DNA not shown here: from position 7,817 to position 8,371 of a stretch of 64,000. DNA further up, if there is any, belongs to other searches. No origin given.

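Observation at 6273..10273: SOS-box-controlled imuA'-imuB operon without dnaE2, extended by a RibD_C reductase and an F420-type LLM oxidoreductase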

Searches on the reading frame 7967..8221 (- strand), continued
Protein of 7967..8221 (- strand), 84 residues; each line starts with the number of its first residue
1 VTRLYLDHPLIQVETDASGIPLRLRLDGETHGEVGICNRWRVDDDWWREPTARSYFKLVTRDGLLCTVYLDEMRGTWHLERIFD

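Call 50: search_protein_families(library=ncbifam, proteins=[L014:14858-18691:+, L030:11505-15359:+, L089:4382-7510:+, L007:6252-9539:+], max_evalue=1e-10)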
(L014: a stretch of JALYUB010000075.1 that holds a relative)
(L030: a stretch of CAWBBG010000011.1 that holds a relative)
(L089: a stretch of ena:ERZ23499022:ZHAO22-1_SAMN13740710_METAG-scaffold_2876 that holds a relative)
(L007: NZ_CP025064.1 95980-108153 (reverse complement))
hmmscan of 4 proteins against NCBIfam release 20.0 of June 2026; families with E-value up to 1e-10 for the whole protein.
L014:14858-18691:+ (1277 aa): 13 families
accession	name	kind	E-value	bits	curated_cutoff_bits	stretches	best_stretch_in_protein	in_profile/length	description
NF004225.0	PRK05672.1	subfamily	0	1076.1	939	2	698-1260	480-1037/1047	error-prone DNA polymerase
NF004226.0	PRK05673.1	equivalog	1.8e-235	784.5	1002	2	698-1272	494-1080/1146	DNA polymerase III subunit alpha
NF005298.0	PRK06826.1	equivalog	2e-221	737.8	1260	3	697-1257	488-1074/1151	DNA polymerase III subunit alpha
TIGR00594.1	polc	superfamily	8.1e-211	702.8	434.35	2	698-1214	491-1021/1022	DNA polymerase III subunit alpha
NF005377.0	PRK06920.1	equivalog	2.8e-170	568.5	1806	2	700-1257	476-1025/1108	DNA polymerase III subunit alpha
NF005617.0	PRK07374.1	equivalog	3.5e-166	555.1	1653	3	701-1107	508-913/1170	DNA polymerase III subunit alpha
NF007079.0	PRK09532.1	equivalog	4.4e-130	435.5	1525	3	127-509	84-469/876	DNA polymerase III subunit alpha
NF005582.0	PRK07279.1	equivalog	9.1e-129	431.2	1279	2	696-1255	427-964/1033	DNA polymerase III subunit alpha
NF005516.0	PRK07135.1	equivalog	1.1e-121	407.8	1084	2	697-1086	423-809/974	DNA polymerase III DnaE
NF004550.0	PRK05898.1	equivalog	6.2e-113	378.8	1182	2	700-1092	424-812/971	DNA polymerase III subunit alpha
NF001688.0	PRK00448.1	equivalog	2.6e-21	75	873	0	126-430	615-914/1445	PolC-type DNA polymerase III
TIGR01405.1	polC_Gram_pos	equivalog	1.1e-18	66.4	1043.45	0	127-430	382-679/1211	DNA polymerase III subunit alpha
NF005616.0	PRK07373.1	equivalog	4.4e-16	58.4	646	1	950-1100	34-183/449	DNA polymerase III subunit alpha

L030:11505-15359:+ (1284 aa): 13 families
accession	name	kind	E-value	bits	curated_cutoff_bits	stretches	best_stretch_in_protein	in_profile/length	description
NF004225.0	PRK05672.1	subfamily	0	1061.8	939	2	700-1266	481-1037/1047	error-prone DNA polymerase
NF004226.0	PRK05673.1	equivalog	2.4e-228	760.9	1002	2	699-1280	494-1081/1146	DNA polymerase III subunit alpha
NF005298.0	PRK06826.1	equivalog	1.5e-215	718.4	1260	3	697-1262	487-1073/1151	DNA polymerase III subunit alpha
TIGR00594.1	polc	superfamily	5.6e-205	683.5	434.35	2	700-1220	492-1021/1022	DNA polymerase III subunit alpha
NF005377.0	PRK06920.1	equivalog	3e-165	551.8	1806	2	702-1266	477-1028/1108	DNA polymerase III subunit alpha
NF005617.0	PRK07374.1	equivalog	5.9e-163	544.4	1653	3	702-1113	508-913/1170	DNA polymerase III subunit alpha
NF007079.0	PRK09532.1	equivalog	2.6e-123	413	1525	3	137-519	84-469/876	DNA polymerase III subunit alpha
NF005582.0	PRK07279.1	equivalog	2.1e-120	403.5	1279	2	695-1261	425-964/1033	DNA polymerase III subunit alpha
NF005516.0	PRK07135.1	equivalog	4.9e-113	379.1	1084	2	697-1091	422-808/974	DNA polymerase III DnaE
NF004550.0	PRK05898.1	equivalog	1.7e-108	364.1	1182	2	702-1106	425-820/971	DNA polymerase III subunit alpha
NF001688.0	PRK00448.1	equivalog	4.6e-21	74.2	873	0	18-70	338-390/1445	PolC-type DNA polymerase III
TIGR01405.1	polC_Gram_pos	equivalog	1.2e-19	69.6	1043.45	0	136-440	381-679/1211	DNA polymerase III subunit alpha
NF005616.0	PRK07373.1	equivalog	8.7e-16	57.5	646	1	951-1107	34-184/449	DNA polymerase III subunit alpha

L089:4382-7510:+ (1042 aa): 13 families
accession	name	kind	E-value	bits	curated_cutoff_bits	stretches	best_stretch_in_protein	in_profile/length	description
NF004225.0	PRK05672.1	subfamily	0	1133.1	939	1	3-1042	3-1047/1047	error-prone DNA polymerase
NF004226.0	PRK05673.1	equivalog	5.2e-294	978.4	1002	1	4-1029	4-1064/1146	DNA polymerase III subunit alpha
NF005298.0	PRK06826.1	equivalog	1.7e-285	950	1260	1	5-1028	4-1073/1151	DNA polymerase III subunit alpha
TIGR00594.1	polc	superfamily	3.1e-275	916.1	434.35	1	6-987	1-1022/1022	DNA polymerase III subunit alpha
NF005377.0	PRK06920.1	equivalog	1.9e-230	767.7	1806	1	6-1034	3-1031/1108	DNA polymerase III subunit alpha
NF005617.0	PRK07374.1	equivalog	7e-211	703.1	1653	1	5-1029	2-1082/1170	DNA polymerase III subunit alpha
NF005582.0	PRK07279.1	equivalog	6.7e-165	550.8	1279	2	188-1027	148-964/1033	DNA polymerase III subunit alpha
NF004550.0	PRK05898.1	equivalog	3.8e-162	541.7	1182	2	191-883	138-832/971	DNA polymerase III subunit alpha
NF005516.0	PRK07135.1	equivalog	8.2e-162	540.6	1084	2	231-852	176-804/974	DNA polymerase III DnaE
NF007079.0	PRK09532.1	equivalog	1.5e-158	529.6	1525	1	6-776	3-820/876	DNA polymerase III subunit alpha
NF001688.0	PRK00448.1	equivalog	9.8e-52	175.8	873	1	76-367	615-914/1445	PolC-type DNA polymerase III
TIGR01405.1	polC_Gram_pos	equivalog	7.8e-45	153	1043.45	1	76-367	381-679/1211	DNA polymerase III subunit alpha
NF005616.0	PRK07373.1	equivalog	1.8e-33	115.7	646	1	728-885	36-197/449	DNA polymerase III subunit alpha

L007:6252-9539:+ (1095 aa): 12 families
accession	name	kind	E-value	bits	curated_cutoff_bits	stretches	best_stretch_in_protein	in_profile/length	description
NF004225.0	PRK05672.1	subfamily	0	1305.6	939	1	2-1094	3-1046/1047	error-prone DNA polymerase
NF004226.0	PRK05673.1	equivalog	1.6e-168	562.8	1002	1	3-1038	4-1058/1146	DNA polymerase III subunit alpha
TIGR00594.1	polc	superfamily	1.8e-148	496.4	434.35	1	5-1002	1-1022/1022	DNA polymerase III subunit alpha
NF005298.0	PRK06826.1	equivalog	2.6e-145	485.7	1260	1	175-1034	194-1064/1151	DNA polymerase III subunit alpha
NF005377.0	PRK06920.1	equivalog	1.5e-110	370.7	1806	1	5-1036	3-1017/1108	DNA polymerase III subunit alpha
NF005617.0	PRK07374.1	equivalog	1.6e-104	350.9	1653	1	221-1013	240-1051/1170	DNA polymerase III subunit alpha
NF005582.0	PRK07279.1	equivalog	2e-94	317.5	1279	1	196-849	163-779/1033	DNA polymerase III subunit alpha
NF004550.0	PRK05898.1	equivalog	4.2e-93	313.2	1182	1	302-875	255-813/971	DNA polymerase III subunit alpha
NF005516.0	PRK07135.1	equivalog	2.7e-92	310.5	1084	1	300-874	252-815/974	DNA polymerase III DnaE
NF007079.0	PRK09532.1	equivalog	3.1e-71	240.8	1525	1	222-731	239-776/876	DNA polymerase III subunit alpha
NF001688.0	PRK00448.1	equivalog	2.3e-23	81.8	873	0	279-360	831-912/1445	PolC-type DNA polymerase III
TIGR01405.1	polC_Gram_pos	equivalog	4.8e-18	64.3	1043.45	0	278-360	595-677/1211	DNA polymerase III subunit alpha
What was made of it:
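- Orthologues pass NCBIfam 'error-prone DNA polymerase' (1076 and 1062 bits against 939) and fail the DnaE model (call 50).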

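Call 53: search_solved_structures(query=A1, max_evalue=1, show_alignments=2)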
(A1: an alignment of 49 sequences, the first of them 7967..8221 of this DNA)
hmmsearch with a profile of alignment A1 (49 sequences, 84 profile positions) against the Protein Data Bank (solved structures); distinct sequences matched with E-value up to 1: 1.
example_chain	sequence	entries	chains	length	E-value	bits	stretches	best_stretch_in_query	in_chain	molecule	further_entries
6jc3_A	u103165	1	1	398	0.5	13.5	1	3-70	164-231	Nucleocapsid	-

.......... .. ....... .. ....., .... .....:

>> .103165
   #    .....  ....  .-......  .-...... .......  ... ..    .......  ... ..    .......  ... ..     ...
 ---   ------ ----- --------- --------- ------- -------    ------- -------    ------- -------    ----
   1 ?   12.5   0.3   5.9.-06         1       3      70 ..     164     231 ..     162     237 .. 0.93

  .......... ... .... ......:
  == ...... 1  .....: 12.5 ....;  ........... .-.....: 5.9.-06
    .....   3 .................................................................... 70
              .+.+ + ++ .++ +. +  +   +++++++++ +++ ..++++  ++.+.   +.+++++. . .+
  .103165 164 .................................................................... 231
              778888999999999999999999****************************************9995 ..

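Call 86: predict_structure(alignment_id=A1)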
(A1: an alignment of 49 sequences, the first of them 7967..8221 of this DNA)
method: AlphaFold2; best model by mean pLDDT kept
length: 84 residues; sequences in the alignment: 49
mean_pLDDT: 89.4   pTM: 0.78
mean pLDDT of the five models: 89.4, 88.8, 88.1, 88.0, 87.6
residues with pLDDT >= 90: 57; 70-90: 23; 50-70: 4; < 50: 0
segments of 3 or more residues with pLDDT < 50: none
pLDDT, mean of each block of 10 residues (from residue 1): 80 94 92 94 75 93 94 93 87
secondary structure, 60 per line:
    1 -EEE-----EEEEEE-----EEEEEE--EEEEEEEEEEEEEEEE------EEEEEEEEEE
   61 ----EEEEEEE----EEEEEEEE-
elements in order: E2-4 E10-15 E21-26 E29-44 E51-60 E65-71 E76-83
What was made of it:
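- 7967..8221 (-): Stand-alone imuB-C gene (84 aa, Pfam DUF6504 family). Its GTG start overlaps the imuB stop (GTGA). AF2 model is all-beta, pLDDT 89 (call 86).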

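Call 89: fold_search(model_id=the predicted structure, library=pdb)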
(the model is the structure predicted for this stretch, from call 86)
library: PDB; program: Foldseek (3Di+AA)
matches with E <= 10: 375; with E <= 0.001: 0
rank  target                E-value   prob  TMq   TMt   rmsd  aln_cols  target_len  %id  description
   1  6tba_3A               4.7e-01  0.12  0.25  0.21  13.9       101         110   10  Virion of native gene transfer agent (GTA) particle (released 2020-07-22)
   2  5tr2_A                1.0e+00  0.16  0.25  0.06   8.3        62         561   11  Crystal structure of the D263G missense variant of human PGM1 (released 2017-02-08)
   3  2oki_A                1.3e+00  0.06  0.19  0.16   7.8        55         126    9  Crystal structure of dimeric form of PfFabZ in crystal form2 (released 2007-04-10)
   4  3hpz_A                1.5e+00  0.72  0.35  0.06   3.3        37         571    8  Crystal structure of Mycobacterium tuberculosis LeuA complexed with bromopyruvate (released 2010-05-19)
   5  8p8v_D                1.5e+00  0.21  0.28  0.18   5.0        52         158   12  Mycoplasma pneumoniae di-ribosome in chloramphenicol-treated cells (leading 70S) (released 2024-11-20)
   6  8afy_B                1.6e+00  0.23  0.39  0.14   6.1        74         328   18  Subtomogram average of membrane-bound Atg18 oligomers (released 2023-11-01)
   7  3d95_A                1.7e+00  0.13  0.32  0.22  11.8        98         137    7  Crystal Structure of the R132K:Y134F:R111L:L121E:T54V Mutant of Apo-Cellular Retinoic Acid Binding Protein Type II at  (released 2008-07-22)
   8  1z6b_D                1.7e+00  0.12  0.26  0.18   7.5        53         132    9  Crystal structure of Plasmodium falciparum FabZ at 2.1 A (released 2005-06-14)
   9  2mj7_MODEL_1_A        1.7e+00  0.10  0.21  0.15   8.3        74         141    8  Solution NMR structure of beta-adaptin appendage domain of human adaptor protein complex 4 subunit beta, North (released 2014-01-29)
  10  6xrb_A                1.8e+00  0.54  0.43  0.26   4.2        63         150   10  Crystal structure of SciW from Salmonella typhimurium (released 2020-12-30)
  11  8p8w_D                1.8e+00  0.30  0.30  0.17   3.8        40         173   18  Mycoplasma pneumoniae di-ribosome in chloramphenicol-treated cells (following 70S) (released 2024-11-20)
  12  4v5o_AE               1.8e+00  0.25  0.31  0.14   4.4        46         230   15  CRYSTAL STRUCTURE OF THE EUKARYOTIC 40S RIBOSOMAL SUBUNIT IN COMPLEX WITH INITIATION FACTOR 1. (released 2014-07-09)
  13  5ogb                  2.0e+00  0.10  0.29  0.20  13.3        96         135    7  Human Cellular Retinoic Acid Binding Protein II (CRABPII) with bound synthetic retinoid DC360. (released 2018-10-24)
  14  3az8_B                2.0e+00  0.04  0.18  0.14   8.5        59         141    8  Beta-Hydroxyacyl-Acyl Carrier Protein Dehydratase (FabZ) from Plasmodium falciparum in complex with NAS21 (released 2012-02-29)
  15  8p6p_D                2.2e+00  0.23  0.32  0.20   4.9        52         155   12  Mycoplasma pneumoniae small ribosomal subunit in chloramphenicol-treated cells (released 2024-11-20)
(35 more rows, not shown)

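Call 91: find_encoding_contigs(protein=P0133, flank=7000, max_places=1)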
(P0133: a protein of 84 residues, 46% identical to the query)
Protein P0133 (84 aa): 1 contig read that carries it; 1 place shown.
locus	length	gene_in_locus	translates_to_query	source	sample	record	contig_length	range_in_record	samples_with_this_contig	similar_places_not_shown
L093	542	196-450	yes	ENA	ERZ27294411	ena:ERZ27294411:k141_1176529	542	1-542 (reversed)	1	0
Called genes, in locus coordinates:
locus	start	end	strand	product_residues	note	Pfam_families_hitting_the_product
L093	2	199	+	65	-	?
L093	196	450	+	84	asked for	-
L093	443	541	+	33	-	?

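Call 92: find_encoding_contigs(protein=P0140, flank=7000, max_places=1)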
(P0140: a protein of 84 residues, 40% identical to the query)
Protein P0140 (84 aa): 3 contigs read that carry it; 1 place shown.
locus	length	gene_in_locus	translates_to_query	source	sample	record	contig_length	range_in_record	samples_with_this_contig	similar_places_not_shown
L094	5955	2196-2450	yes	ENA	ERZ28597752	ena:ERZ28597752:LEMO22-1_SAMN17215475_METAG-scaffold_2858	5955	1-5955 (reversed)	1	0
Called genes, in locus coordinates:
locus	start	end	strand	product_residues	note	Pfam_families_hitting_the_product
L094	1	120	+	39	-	?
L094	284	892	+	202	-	PF00154:RecA_N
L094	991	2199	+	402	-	PF00817:IMS, PF11799:IMS_C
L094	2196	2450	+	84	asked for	-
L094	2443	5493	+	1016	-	PF02811:PHP, PF07733:DNA_pol3_alpha, PF17657:DNA_pol3_finger, PF14579:HHH_6, PF01336:tRNA_anti-codon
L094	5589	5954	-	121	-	?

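Call 93: find_encoding_contigs(protein=P0136, flank=7000, max_places=1)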
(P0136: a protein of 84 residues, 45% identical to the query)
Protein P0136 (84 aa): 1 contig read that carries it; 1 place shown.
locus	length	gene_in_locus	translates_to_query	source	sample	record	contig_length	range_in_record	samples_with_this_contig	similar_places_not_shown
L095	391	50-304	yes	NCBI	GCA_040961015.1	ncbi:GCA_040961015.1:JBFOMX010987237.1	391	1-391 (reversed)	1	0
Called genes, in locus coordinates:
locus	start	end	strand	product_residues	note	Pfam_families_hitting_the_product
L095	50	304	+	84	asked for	PF20114:DUF6504 (weak)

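Call 96: search_protein_families(library=pfam, proteins=[L014:14858-18691:+, L052:6556-10728:+, L029:10299-11213:+, L032:5527-5961:+], max_evalue=0.01)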
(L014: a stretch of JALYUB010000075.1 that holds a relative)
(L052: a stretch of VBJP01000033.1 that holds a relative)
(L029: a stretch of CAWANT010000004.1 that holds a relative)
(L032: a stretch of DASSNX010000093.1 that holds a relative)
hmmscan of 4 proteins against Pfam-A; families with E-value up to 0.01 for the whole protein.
L014:14858-18691:+ (1277 aa): 5 families
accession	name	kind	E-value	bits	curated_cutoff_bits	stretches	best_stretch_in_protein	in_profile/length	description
PF07733.18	DNA_pol3_alpha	-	7.2e-77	258.9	23.9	2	349-514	2-170/260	Bacterial DNA polymerase III alpha NTPase domain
PF17657.6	DNA_pol3_finger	-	3.5e-56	189.5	22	1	767-932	1-165/166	Bacterial DNA polymerase III alpha subunit finger domain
PF02811.25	PHP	-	1.4e-32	113.7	26.4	1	10-221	1-164/164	PHP domain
PF14579.12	HHH_6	-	1.8e-20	73.4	25.6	1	1006-1096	1-90/90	Helix-hairpin-helix motif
PF01336.31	tRNA_anti-codon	-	9.1e-05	22.8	27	1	1182-1254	3-74/75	OB-fold nucleic acid binding domain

L052:6556-10728:+ (1390 aa): 5 families
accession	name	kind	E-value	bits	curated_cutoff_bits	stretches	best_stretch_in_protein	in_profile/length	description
PF07733.18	DNA_pol3_alpha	-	8.3e-76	255.5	23.9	2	351-516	2-170/260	Bacterial DNA polymerase III alpha NTPase domain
PF17657.6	DNA_pol3_finger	-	6.5e-55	185.4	22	1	868-1033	1-165/166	Bacterial DNA polymerase III alpha subunit finger domain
PF02811.25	PHP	-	6.5e-33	114.8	26.4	1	12-223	1-164/164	PHP domain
PF14579.12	HHH_6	-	3.7e-18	66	25.6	1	1107-1202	1-90/90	Helix-hairpin-helix motif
PF01336.31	tRNA_anti-codon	-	1.1e-05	25.8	27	1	1286-1360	1-74/75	OB-fold nucleic acid binding domain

L029:10299-11213:+ (304 aa): 3 families
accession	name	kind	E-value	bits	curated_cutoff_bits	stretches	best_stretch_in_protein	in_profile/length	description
PF00583.31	Acetyltransf_1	-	7.6e-11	42.8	20.7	1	37-135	14-111/116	Acetyltransferase (GNAT) family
PF13508.13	Acetyltransf_7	-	2.6e-10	41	27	1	62-137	3-78/84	Acetyltransferase (GNAT) domain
PF13673.13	Acetyltransf_10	-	1.9e-05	25.1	23.6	1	58-116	27-80/128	Acetyltransferase (GNAT) domain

L032:5527-5961:+ (144 aa): 0 families
